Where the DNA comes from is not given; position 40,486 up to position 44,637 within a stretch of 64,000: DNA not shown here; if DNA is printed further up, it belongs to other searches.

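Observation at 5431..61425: Short tandem-repeat arrays sit on gene ends throughout the window, and three unit families recur at distant loci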

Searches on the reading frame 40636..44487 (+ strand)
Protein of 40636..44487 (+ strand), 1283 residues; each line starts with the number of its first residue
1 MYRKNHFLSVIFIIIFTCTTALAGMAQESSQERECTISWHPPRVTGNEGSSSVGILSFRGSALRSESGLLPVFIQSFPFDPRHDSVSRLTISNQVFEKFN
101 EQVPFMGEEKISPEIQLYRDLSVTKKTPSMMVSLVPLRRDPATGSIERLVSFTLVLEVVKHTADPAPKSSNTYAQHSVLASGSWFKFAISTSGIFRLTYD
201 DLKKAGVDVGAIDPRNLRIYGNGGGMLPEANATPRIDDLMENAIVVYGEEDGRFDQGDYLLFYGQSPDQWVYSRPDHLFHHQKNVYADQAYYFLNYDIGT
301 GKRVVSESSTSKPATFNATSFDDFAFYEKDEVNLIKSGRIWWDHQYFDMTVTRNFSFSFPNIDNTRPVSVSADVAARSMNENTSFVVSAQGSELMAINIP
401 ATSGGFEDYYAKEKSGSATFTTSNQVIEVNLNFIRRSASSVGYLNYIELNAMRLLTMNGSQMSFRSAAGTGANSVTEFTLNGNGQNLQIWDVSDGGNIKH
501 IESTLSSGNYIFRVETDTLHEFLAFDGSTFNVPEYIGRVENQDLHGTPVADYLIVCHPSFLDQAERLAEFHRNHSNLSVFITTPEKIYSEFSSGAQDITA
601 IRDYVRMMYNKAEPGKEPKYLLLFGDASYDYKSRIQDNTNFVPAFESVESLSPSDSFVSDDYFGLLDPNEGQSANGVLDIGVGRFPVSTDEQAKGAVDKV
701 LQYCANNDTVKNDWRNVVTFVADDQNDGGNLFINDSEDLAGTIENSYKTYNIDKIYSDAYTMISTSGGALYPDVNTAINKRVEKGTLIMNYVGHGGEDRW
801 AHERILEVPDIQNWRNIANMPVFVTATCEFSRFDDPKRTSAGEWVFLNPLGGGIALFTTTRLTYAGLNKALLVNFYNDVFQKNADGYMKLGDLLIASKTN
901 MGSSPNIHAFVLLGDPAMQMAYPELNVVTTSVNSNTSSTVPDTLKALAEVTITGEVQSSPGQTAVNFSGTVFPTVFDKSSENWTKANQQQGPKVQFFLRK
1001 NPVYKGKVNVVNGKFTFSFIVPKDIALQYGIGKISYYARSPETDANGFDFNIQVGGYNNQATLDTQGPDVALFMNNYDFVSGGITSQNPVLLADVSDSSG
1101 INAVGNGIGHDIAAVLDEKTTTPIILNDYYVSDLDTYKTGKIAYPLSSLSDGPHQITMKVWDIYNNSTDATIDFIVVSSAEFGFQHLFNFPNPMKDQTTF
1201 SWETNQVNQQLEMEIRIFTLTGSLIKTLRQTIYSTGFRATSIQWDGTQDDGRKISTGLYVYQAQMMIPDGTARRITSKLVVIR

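Call 37: search_protein_families(library=pfam, proteins=[window:40636-44487:+])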
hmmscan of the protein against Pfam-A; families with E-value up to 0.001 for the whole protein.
window:40636-44487:+ (1283 aa): 3 families
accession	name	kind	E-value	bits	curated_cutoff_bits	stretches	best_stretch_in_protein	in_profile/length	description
PF01364.23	Peptidase_C25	-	8.5e-107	358.1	23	1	552-920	1-374/374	Peptidase family C25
PF13860.13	FlgD_ig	-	0.00026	21.4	27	0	1197-1264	9-74/79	FlgD Ig-like domain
PF18962.6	Por_Secre_tail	-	0.00057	20.6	27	0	1190-1231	2-40/75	Secretion system C-terminal sorting domain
